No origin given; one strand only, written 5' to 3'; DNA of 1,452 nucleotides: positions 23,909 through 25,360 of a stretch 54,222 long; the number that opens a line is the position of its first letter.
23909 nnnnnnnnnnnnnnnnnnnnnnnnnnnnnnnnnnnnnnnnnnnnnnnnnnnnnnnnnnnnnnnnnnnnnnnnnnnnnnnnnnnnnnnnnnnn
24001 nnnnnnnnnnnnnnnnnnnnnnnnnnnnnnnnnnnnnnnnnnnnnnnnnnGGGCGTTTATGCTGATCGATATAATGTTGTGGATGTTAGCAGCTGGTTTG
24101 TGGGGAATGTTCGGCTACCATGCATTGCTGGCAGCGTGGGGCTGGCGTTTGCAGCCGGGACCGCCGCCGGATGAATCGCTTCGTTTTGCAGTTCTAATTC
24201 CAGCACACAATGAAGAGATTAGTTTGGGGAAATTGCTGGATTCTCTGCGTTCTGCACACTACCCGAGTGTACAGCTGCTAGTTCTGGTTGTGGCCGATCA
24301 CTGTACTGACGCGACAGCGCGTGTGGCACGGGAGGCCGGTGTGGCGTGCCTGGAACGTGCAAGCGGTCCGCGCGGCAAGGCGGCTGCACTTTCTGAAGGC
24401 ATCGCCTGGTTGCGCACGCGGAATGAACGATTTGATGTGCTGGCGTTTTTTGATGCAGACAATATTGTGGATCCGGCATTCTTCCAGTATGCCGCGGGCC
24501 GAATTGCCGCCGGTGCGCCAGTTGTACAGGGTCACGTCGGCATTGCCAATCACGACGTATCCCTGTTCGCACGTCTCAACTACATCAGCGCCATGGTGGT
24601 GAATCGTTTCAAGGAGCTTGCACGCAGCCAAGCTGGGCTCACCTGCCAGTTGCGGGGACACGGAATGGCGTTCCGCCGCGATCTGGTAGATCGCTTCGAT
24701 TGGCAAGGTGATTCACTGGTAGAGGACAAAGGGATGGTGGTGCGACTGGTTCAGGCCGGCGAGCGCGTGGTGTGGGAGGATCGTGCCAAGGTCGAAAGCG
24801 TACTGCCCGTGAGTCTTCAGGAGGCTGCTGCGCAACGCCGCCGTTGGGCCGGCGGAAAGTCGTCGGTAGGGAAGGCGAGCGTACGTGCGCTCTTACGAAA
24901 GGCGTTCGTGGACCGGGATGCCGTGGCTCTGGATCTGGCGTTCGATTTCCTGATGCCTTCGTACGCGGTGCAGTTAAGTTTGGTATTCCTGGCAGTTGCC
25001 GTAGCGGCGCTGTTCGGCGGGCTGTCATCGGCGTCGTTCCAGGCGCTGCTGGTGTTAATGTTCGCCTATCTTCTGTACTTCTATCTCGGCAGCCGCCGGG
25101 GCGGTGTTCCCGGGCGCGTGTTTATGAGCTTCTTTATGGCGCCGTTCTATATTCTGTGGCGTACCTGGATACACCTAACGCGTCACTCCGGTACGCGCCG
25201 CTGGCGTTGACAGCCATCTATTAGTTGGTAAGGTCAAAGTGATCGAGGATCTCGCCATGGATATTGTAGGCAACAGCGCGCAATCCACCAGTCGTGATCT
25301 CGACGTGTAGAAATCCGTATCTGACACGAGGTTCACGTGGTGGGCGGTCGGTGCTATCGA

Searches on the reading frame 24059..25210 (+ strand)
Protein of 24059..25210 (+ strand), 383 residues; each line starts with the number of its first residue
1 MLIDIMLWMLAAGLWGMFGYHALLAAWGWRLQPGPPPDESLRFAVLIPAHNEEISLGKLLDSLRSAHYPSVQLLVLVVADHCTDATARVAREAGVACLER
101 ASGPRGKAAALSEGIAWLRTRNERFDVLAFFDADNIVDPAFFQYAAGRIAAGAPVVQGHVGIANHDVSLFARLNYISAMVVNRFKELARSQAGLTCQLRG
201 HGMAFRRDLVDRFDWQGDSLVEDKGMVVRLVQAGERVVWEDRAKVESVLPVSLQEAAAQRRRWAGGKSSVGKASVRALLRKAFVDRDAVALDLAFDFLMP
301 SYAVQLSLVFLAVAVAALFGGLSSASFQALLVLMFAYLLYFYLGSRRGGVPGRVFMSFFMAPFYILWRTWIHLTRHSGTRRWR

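Call 7: search_protein_families(library=ncbifam, proteins=[window:24059-25210:+], max_evalue=0.00001)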
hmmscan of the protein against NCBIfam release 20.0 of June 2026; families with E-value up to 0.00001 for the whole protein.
window:24059-25210:+ (383 aa): 9 families
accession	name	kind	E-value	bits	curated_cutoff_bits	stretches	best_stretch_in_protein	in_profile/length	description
NF041865.1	EpsU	equivalog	2.5e-58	198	700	1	4-376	1-378/394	exopolysaccharide biosynthesis GT2 family glycosyltransferase EpsU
TIGR03937.1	PgaC_IcaA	equivalog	2.2e-14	53.3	422.3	1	37-341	41-347/407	poly-beta-1,6-N-acetyl-D-glucosamine synthase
TIGR03965.1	mycofact_glyco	equivalog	1.6e-10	40.4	280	1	40-267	73-300/467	mycofactocin biosynthesis glycosyltransferase MftF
TIGR04182.1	glyco_TIGR04182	equivalog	8.8e-10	38.4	325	1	44-227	3-173/293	S-layer glycoprotein N-glycosyltransferase AglJ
NF053846.1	glyco_with_XrtP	equivalog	6e-09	35.1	520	1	39-325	39-354/440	XrtP-associated glycosyltransferase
NF011305.0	PRK14716.1-3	equivalog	4.1e-08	32.8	409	1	41-239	53-267/486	glycosyl transferase family protein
TIGR03469.1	HpnB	hypoth_equivalog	1.1e-07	31.3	379.25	1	42-134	45-145/386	hopene-associated glycosyltransferase HpnB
TIGR04283.1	glyco_like_mftF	equivalog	1.5e-07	31.3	182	1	44-180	2-127/221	TIGR04283 family arsenosugar biosynthesis glycosyltransferase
NF010496.0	PRK13915.1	equivalog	1.1e-06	28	262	1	42-136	32-128/307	glucosyl-3-phosphoglycerate synthase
